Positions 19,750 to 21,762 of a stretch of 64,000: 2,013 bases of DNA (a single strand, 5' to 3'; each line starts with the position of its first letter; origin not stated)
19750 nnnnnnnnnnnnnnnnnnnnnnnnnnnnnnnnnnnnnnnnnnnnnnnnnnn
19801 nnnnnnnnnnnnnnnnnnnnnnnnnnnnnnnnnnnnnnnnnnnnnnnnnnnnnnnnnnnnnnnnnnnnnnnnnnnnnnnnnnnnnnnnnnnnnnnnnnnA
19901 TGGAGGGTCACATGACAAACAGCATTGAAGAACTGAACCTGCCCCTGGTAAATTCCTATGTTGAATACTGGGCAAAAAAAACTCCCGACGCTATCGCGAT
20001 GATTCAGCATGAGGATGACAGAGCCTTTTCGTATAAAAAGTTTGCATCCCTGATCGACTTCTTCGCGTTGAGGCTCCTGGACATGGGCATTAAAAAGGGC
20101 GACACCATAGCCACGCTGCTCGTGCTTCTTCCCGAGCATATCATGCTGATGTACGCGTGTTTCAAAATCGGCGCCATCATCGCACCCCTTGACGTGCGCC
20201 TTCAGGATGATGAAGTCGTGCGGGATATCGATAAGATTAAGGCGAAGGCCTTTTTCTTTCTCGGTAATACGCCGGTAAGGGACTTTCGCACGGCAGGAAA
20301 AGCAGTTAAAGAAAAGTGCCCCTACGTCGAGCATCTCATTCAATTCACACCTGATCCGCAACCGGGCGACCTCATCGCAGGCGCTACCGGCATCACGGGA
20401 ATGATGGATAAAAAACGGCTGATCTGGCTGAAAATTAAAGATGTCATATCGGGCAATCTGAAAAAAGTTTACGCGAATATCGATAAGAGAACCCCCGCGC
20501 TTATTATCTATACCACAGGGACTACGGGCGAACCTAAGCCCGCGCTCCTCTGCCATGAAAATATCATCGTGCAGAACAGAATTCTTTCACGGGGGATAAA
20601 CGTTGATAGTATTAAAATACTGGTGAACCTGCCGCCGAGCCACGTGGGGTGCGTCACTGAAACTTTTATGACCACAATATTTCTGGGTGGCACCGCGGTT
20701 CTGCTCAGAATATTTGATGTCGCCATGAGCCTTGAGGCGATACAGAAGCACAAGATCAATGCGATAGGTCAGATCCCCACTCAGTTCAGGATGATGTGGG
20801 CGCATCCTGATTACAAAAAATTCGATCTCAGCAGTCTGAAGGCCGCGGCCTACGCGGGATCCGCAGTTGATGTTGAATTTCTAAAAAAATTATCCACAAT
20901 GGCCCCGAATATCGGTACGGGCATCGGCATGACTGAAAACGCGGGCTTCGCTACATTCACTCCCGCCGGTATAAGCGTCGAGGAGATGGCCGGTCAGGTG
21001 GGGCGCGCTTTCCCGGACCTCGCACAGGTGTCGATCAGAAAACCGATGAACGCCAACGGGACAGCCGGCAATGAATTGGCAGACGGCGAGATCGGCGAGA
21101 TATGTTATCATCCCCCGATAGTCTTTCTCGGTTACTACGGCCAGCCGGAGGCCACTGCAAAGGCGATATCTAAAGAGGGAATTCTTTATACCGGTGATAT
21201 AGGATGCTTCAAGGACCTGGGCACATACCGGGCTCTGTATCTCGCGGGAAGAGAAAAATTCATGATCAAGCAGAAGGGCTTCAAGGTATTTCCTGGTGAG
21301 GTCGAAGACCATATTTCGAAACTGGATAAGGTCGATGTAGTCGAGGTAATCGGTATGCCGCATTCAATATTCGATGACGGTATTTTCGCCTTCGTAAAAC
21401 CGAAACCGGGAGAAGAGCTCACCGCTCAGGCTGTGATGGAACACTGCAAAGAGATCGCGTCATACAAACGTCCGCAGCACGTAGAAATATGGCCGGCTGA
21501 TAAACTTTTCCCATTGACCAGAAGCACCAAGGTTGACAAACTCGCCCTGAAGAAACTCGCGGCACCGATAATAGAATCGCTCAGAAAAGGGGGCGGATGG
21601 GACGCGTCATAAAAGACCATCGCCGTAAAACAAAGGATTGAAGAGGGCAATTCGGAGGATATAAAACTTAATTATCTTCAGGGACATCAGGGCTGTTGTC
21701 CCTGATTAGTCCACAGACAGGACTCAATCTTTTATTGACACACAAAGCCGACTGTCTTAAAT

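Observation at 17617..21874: A 4.1-kb three-gene module is bracketed by direct repeats that duplicate the promoter and first 23 codons of the neighbouring hydrolase gene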

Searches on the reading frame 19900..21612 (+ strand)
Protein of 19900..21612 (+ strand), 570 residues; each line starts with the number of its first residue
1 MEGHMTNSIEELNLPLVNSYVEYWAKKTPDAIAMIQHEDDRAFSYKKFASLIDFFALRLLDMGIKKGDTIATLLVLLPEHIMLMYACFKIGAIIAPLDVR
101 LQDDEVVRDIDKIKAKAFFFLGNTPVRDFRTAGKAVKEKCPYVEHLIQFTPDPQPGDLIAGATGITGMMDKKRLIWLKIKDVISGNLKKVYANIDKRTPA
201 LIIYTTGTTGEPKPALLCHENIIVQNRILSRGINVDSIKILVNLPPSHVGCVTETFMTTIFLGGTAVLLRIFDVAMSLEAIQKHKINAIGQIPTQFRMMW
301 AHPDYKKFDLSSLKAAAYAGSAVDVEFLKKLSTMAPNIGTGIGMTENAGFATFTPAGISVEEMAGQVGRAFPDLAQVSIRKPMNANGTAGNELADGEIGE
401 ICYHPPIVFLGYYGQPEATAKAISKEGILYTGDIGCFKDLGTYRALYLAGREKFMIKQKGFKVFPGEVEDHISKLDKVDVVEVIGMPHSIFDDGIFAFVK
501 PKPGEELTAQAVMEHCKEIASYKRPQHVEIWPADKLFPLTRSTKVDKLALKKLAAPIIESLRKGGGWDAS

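Call 6: search_protein_families(library=pfam, proteins=[window:19900-21612:+], max_evalue=0.01)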
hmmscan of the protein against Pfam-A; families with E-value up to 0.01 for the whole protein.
window:19900-21612:+ (570 aa): 2 families
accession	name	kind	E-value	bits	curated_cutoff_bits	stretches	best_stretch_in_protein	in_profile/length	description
PF00501.34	AMP-binding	-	4.1e-59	200.8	29.9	1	22-413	2-384/384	AMP-binding enzyme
PF13193.12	AMP-binding_C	-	2.9e-09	38.2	24.5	1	467-544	1-76/76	AMP-binding enzyme C-terminal domain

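Call 7: search_protein_families(library=ncbifam, proteins=[window:19900-21612:+], max_evalue=0.01)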
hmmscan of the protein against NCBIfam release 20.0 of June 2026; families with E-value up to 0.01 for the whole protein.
window:19900-21612:+ (570 aa): 102 families (the best 25 are shown)
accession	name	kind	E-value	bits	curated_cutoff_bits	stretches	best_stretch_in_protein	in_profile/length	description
NF004837.0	PRK06187.1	subfamily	8.9e-79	265.1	476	1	17-552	10-520/531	long-chain-fatty-acid--CoA ligase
NF009233.0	PRK12583.1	subfamily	4e-73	246.7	832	1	15-555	18-551/558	fatty acid CoA ligase family protein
NF005801.1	PRK07656.1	equivalog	1.5e-61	208.6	657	1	21-550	7-499/500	FadD3 family acyl-CoA ligase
NF006182.0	PRK08316.1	subfamily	1.6e-61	208.4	663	1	17-552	13-515/523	fatty acyl-CoA synthetase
NF005676.0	PRK07470.1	equivalog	4.4e-58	197.2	774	1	19-552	24-527/544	acyl-CoA synthetase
NF005307.0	PRK06839.1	equivalog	2e-56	191.6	748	1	20-550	7-489/496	o-succinylbenzoate--CoA ligase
NF052269.1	Staph_lig_FadD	equivalog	2.6e-56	191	650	2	192-554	145-493/499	long-chain-fatty-acid--CoA ligase FadD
NF004822.0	PRK06178.1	equivalog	1.2e-54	185.9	782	1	17-554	39-567/571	acyl-CoA synthetase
NF004114.0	PRK05605.1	equivalog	1.4e-52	178.9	766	2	189-529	213-547/575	long-chain-fatty-acid--CoA ligase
NF052580.1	Str24CoAsynCasG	equivalog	7.5e-51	173.1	750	2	191-531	182-529/548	steroid-24-oyl-CoA synthetase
NF004797.0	PRK06145.1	equivalog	8.5e-51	172.8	850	2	202-550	154-491/499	acyl-CoA synthetase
NF004758.0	PRK06087.1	equivalog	9e-51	172.9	736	1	20-552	26-533/548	medium-chain fatty-acid--CoA ligase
NF006181.0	PRK08314.1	subfamily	2.7e-50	171.2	705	1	19-545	28-545/563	long-chain-fatty-acid--CoA ligase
NF005463.0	PRK07059.1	subfamily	2.2e-49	168.3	869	1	193-530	200-535/557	long-chain-fatty-acid--CoA ligase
NF005714.0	PRK07529.1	subfamily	2.5e-48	164.9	632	1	25-555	40-577/640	acyl-CoA synthetase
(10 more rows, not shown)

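Call 41: find_homologous_proteins(query=window:19900-21612:+, max_evalue=1e-50)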
Query window:19900-21612:+ (570 aa): 1463 proteins with E <= 1e-50 among 8000 candidates; the best 120 are listed.
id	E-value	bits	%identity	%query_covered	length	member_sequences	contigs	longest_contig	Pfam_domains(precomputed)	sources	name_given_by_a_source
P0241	0.0e+0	1290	100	99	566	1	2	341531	PF00501.35,PF13193.13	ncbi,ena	-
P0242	0.0e+0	1210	99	94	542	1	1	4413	PF00501.35,PF13193.13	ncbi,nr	ncbi:MAG TPA: long-chain fatty acid--CoA ligase, partial [Desulfobacteraceae bacterium]|nr:long-chai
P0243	0.0e+0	1142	87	99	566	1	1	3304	PF00501.35,PF13193.13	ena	-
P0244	0.0e+0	1116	85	99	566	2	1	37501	PF00501.35,PF13193.13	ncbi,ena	-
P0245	0.0e+0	1097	82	99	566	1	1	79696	PF00501.35,PF13193.13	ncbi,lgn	-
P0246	0.0e+0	1093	83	99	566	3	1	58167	PF00501.35,PF13193.13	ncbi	-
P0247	0.0e+0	1092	83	99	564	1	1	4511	PF00501.35,PF13193.13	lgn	-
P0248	0.0e+0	1091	81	99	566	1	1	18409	PF00501.35,PF13193.13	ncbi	-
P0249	0.0e+0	1088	83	99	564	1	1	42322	PF00501.35,PF13193.13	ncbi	-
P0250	0.0e+0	1087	83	99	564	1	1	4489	PF00501.35,PF13193.13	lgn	-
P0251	0.0e+0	1086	82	99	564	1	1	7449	PF00501.35,PF13193.13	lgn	-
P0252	0.0e+0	1086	82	99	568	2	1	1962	PF00501.35,PF13193.13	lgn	-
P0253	0.0e+0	1085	82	99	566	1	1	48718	PF00501.35,PF13193.13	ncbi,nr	ncbi:MAG: acyl--CoA ligase [Spirochaetes bacterium]|nr:acyl--CoA ligase [Spirochaetota bacterium]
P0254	0.0e+0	1083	82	99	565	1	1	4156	PF00501.35,PF13193.13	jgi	jgi:acyl-CoA synthetase (AMP-forming)/AMP-acid ligase II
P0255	0.0e+0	1082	82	99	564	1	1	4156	PF00501.35,PF13193.13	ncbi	-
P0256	0.0e+0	1066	79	99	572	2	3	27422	PF00501.35,PF13193.13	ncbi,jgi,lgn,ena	-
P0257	0.0e+0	1035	78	98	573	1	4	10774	PF00501.35,PF13193.13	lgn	-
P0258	0.0e+0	1033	76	100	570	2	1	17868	PF00501.35,PF13193.13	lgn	-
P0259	0.0e+0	1027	76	99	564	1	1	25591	PF00501.35,PF13193.13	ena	-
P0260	0.0e+0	1023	79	98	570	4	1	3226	PF00501.35,PF13193.13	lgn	-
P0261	0.0e+0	1014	76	99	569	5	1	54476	PF00501.35,PF13193.13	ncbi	-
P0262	0.0e+0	1012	75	99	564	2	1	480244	PF00501.35,PF13193.13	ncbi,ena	-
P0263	2.7e-298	1009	77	98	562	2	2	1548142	PF00501.35,PF13193.13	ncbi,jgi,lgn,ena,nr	ncbi:MAG: long-chain fatty acid--CoA ligase [Spirochaetae bacterium HGW-Spirochaetae-1]|jgi:acyl-CoA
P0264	5.9e-298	1007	75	99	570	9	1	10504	PF00501.35,PF13193.13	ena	-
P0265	1.9e-294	996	76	99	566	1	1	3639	PF00501.35,PF13193.13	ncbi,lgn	-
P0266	1.1e-293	993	75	99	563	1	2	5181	PF00501.35,PF13193.13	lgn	-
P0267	1.4e-291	986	75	98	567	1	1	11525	PF00501.35,PF13193.13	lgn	-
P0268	7.3e-291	984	82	90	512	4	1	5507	PF00501.35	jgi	-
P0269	4.6e-290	981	73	98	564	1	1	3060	PF00501.35,PF13193.13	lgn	-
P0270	1.3e-288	977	73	99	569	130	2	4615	PF00501.35,PF13193.13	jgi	jgi:fatty-acyl-CoA synthase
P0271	1.5e-287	973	73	97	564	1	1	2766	PF00501.35,PF13193.13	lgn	-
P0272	8.7e-286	967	73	98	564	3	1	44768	PF00501.35,PF13193.13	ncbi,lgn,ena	-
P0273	1.1e-284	964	71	99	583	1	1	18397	PF00501.35,PF13193.13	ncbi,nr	ncbi:MAG: acyl--CoA ligase [Deltaproteobacteria bacterium]|nr:acyl--CoA ligase [Deltaproteobacteria 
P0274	1.2e-283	960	71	99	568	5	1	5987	PF00501.35,PF13193.13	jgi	jgi:fatty-acyl-CoA synthase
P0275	1.8e-283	960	73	98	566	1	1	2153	PF00501.35,PF13193.13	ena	-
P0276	4.0e-283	958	73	98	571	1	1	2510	PF00501.35,PF13193.13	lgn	-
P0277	6.3e-283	958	73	98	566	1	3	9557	PF00501.35,PF13193.13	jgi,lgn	jgi:fatty-acyl-CoA synthase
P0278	1.0e-282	957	71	99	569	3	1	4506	PF00501.35,PF13193.13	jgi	-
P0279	2.2e-282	956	72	98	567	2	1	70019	PF00501.35,PF13193.13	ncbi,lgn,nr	ncbi:MAG: acyl--CoA ligase [Deltaproteobacteria bacterium]|nr:acyl--CoA ligase [Deltaproteobacteria 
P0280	2.5e-282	956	73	98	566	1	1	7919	PF00501.35,PF13193.13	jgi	-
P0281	4.2e-282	955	73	98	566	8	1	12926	PF00501.35,PF13193.13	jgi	jgi:fatty-acyl-CoA synthase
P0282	6.1e-282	955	72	98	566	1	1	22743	PF00501.35,PF13193.13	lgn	-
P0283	1.4e-281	953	71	99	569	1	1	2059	PF00501.35,PF13193.13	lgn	-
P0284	1.9e-281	953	73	98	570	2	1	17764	PF00501.35,PF13193.13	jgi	jgi:fatty-acyl-CoA synthase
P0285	2.1e-281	953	73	98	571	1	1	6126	PF00501.35,PF13193.13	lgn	-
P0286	2.3e-281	953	71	99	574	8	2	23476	PF00501.35,PF13193.13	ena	-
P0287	2.3e-281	953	72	98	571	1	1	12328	PF00501.35,PF13193.13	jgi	-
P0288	3.8e-281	952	72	98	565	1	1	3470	PF00501.35,PF13193.13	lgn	-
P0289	3.8e-281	952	72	98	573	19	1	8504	PF00501.35,PF13193.13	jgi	-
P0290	9.1e-281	951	71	97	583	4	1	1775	PF00501.35,PF13193.13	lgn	-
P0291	1.1e-280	950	72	98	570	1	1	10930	PF00501.35,PF13193.13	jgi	jgi:acyl-CoA synthetase (AMP-forming)/AMP-acid ligase II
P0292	2.7e-280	949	72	98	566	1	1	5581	PF00501.35,PF13193.13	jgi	jgi:fatty-acyl-CoA synthase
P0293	3.6e-280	949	73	97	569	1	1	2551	PF00501.35,PF13193.13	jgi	jgi:acyl-CoA synthetase (AMP-forming)/AMP-acid ligase II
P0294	7.0e-280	948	72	98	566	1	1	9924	PF00501.35,PF13193.13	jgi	jgi:fatty-acyl-CoA synthase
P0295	1.1e-279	947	70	98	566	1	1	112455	PF00501.35,PF13193.13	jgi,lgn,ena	-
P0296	1.6e-279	947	72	98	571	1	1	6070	PF00501.35,PF13193.13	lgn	-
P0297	1.7e-279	947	71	100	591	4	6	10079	PF00501.35,PF13193.13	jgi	jgi:fatty-acyl-CoA synthase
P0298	3.5e-279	945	72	98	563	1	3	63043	PF00501.35,PF13193.13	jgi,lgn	jgi:fatty-acyl-CoA synthase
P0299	3.6e-279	945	73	98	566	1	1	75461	PF00501.35,PF13193.13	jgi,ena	-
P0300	5.8e-279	945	72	98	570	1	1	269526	PF00501.35,PF13193.13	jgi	jgi:fatty-acyl-CoA synthase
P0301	6.4e-279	945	72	100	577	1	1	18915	PF00501.35,PF13193.13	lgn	-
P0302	6.6e-279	945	72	98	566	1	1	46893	PF00501.35,PF13193.13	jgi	jgi:fatty-acyl-CoA synthase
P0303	2.1e-278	943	71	98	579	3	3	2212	PF00501.35,PF13193.13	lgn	-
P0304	2.2e-278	943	72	98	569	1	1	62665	PF00501.35,PF13193.13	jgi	-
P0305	8.7e-278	941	70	99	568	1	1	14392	PF00501.35,PF13193.13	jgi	jgi:acyl-CoA synthetase (AMP-forming)/AMP-acid ligase II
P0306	4.3e-277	939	71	99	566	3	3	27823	PF00501.35,PF13193.13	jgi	jgi:fatty-acyl-CoA synthase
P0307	4.5e-277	938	71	98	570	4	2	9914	PF00501.35,PF13193.13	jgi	-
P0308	4.8e-277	938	71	98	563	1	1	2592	PF00501.35,PF13193.13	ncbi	-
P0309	7.5e-277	938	69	99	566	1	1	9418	PF00501.35,PF13193.13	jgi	jgi:acyl-CoA synthetase (AMP-forming)/AMP-acid ligase II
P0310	1.2e-276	937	71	98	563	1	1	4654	PF00501.35,PF13193.13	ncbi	-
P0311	2.8e-276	936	72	98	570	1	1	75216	PF00501.35,PF13193.13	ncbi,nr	ncbi:MAG: class I adenylate-forming enzyme family protein [Desulfobacterales bacterium]|nr:class I a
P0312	3.5e-276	936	71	98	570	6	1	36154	PF00501.35,PF13193.13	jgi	jgi:fatty-acyl-CoA synthase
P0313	3.7e-276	935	72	98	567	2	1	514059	PF00501.35,PF13193.13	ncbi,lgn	-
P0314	4.3e-276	935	71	98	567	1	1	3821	PF00501.35,PF13193.13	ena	-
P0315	5.2e-276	935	71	98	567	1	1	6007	PF00501.35,PF13193.13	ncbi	-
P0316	5.6e-276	935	71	98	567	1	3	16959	PF00501.35,PF13193.13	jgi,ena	-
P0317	6.3e-276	935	71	98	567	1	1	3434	PF00501.35,PF13193.13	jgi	-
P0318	7.7e-276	934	71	98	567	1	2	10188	PF00501.35,PF13193.13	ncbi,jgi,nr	ncbi:MAG: long-chain fatty acid--CoA ligase [Deltaproteobacteria bacterium]|nr:MAG: long-chain fatty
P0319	8.2e-276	934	71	98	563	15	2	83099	PF00501.35,PF13193.13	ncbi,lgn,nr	ncbi:MAG: acyl--CoA ligase [Deltaproteobacteria bacterium]|nr:acyl--CoA ligase [Deltaproteobacteria 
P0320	1.1e-275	934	71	100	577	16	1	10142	PF00501.35,PF13193.13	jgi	-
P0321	1.4e-275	934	71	100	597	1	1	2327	PF00501.35,PF13193.13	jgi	jgi:acyl-CoA synthetase (AMP-forming)/AMP-acid ligase II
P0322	1.9e-275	933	71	98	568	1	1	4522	PF00501.35,PF13193.13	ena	-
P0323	1.9e-275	933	71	98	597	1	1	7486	PF00501.35,PF13193.13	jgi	-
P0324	2.0e-275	933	70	100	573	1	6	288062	PF00501.35,PF13193.13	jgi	jgi:acyl-CoA synthetase (AMP-forming)/AMP-acid ligase II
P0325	2.1e-275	933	70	99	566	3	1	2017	PF00501.35,PF13193.13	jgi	-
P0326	2.2e-275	933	70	98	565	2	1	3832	PF00501.35,PF13193.13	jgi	jgi:acyl-CoA synthetase (AMP-forming)/AMP-acid ligase II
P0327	2.3e-275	933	70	98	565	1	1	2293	PF00501.35,PF13193.13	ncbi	-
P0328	2.4e-275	933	70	98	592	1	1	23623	PF00501.35,PF13193.13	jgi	-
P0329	2.5e-275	933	71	98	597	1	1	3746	PF00501.35,PF13193.13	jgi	jgi:acyl-CoA synthetase (AMP-forming)/AMP-acid ligase II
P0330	2.6e-275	933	72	98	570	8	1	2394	PF00501.35,PF13193.13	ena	-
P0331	3.4e-275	932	71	98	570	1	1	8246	PF00501.35,PF13193.13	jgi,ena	-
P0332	3.4e-275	932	69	99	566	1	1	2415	PF00501.35,PF13193.13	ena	-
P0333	3.5e-275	932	71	98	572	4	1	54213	PF00501.35,PF13193.13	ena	-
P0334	3.7e-275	932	72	98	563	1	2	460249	PF00501.35,PF13193.13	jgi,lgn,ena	-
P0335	4.5e-275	932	70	100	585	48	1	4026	PF00501.35,PF13193.13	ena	-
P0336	6.0e-275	931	71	98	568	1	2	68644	PF00501.35,PF13193.13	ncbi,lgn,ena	-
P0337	7.6e-275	931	72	98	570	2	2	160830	PF00501.35,PF13193.13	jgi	-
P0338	7.8e-275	931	70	98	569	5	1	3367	PF00501.35,PF13193.13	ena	-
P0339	8.8e-275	931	71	98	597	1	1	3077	PF00501.35,PF13193.13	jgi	jgi:acyl-CoA synthetase (AMP-forming)/AMP-acid ligase II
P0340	9.2e-275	931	71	98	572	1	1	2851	PF00501.35,PF13193.13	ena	-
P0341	1.2e-274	931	71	98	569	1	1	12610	PF00501.35,PF13193.13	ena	-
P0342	1.3e-274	930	70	99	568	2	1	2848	PF00501.35,PF13193.13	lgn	-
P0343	1.8e-274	930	70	98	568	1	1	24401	PF00501.35,PF13193.13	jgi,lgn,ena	-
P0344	2.7e-274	929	71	98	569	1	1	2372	PF00501.35,PF13193.13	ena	-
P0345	3.1e-274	929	71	98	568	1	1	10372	PF00501.35,PF13193.13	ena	-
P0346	3.2e-274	929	70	98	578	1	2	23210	PF00501.35,PF13193.13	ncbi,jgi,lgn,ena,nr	ncbi:MAG TPA: long-chain fatty acid--CoA ligase [Clostridiales bacterium]|nr:long-chain fatty acid--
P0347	3.3e-274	929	71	98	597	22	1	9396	PF00501.35,PF13193.13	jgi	jgi:acyl-CoA synthetase (AMP-forming)/AMP-acid ligase II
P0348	4.7e-274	929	70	98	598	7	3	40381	PF00501.35,PF13193.13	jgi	jgi:acyl-CoA synthetase (AMP-forming)/AMP-acid ligase II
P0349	6.6e-274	928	70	98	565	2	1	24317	PF00501.35,PF13193.13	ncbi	-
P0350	1.0e-273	927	71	99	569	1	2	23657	PF00501.35,PF13193.13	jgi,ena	jgi:acyl-CoA synthetase (AMP-forming)/AMP-acid ligase II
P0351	1.0e-273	927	71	98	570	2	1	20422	PF00501.35,PF13193.13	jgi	jgi:acyl-CoA synthetase (AMP-forming)/AMP-acid ligase II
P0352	1.2e-273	927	71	98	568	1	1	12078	PF00501.35,PF13193.13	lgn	-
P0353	1.5e-273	927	72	98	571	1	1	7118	PF00501.35,PF13193.13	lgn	-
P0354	1.6e-273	927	70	99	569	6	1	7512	PF00501.35,PF13193.13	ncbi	-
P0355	1.7e-273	927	71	98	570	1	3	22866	PF00501.35,PF13193.13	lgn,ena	-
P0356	2.3e-273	926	71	98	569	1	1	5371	PF00501.35,PF13193.13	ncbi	-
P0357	2.5e-273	926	70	99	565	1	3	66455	PF00501.35,PF13193.13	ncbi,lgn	-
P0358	2.8e-273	926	70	98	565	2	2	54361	PF00501.35,PF13193.13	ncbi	-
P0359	3.7e-273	926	71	98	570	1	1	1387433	PF00501.35,PF13193.13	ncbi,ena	-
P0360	4.1e-273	925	70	98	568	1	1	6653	PF00501.35,PF13193.13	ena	-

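Call 42: find_encoding_contigs(protein=P0244, flank=8000, max_places=2)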
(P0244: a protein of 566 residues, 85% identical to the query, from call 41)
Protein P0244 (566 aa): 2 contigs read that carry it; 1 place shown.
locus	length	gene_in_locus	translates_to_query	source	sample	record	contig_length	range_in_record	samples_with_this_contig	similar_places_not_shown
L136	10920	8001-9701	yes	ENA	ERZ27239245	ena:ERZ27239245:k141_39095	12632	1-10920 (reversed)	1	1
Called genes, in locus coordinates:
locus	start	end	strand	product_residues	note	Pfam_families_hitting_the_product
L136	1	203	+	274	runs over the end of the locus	PF13507:GATase_5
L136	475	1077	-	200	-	-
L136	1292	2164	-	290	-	PF00561:Abhydrolase_1, PF12146:Hydrolase_4, PF12697:Abhydrolase_6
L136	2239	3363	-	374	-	PF00149:Metallophos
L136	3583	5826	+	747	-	-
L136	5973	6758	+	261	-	PF00378:ECH_1, PF16113:ECH_2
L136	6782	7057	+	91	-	-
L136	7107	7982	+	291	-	PF13452:FAS1_DH_region, PF01575:MaoC_dehydratas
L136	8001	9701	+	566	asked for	PF00501:AMP-binding, PF13193:AMP-binding_C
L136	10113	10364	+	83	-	-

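Call 43: find_encoding_contigs(protein=P0243, flank=8000, max_places=2)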
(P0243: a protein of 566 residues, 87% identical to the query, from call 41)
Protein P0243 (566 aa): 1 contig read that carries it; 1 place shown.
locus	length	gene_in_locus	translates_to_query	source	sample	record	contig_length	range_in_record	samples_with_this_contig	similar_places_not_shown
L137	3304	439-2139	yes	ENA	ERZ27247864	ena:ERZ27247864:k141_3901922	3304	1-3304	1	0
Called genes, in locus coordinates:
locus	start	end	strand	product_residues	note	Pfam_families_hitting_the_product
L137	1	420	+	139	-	?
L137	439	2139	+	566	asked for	PF00501:AMP-binding, PF13193:AMP-binding_C (weak)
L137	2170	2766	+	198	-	PF00440:TetR_N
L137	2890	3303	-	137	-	?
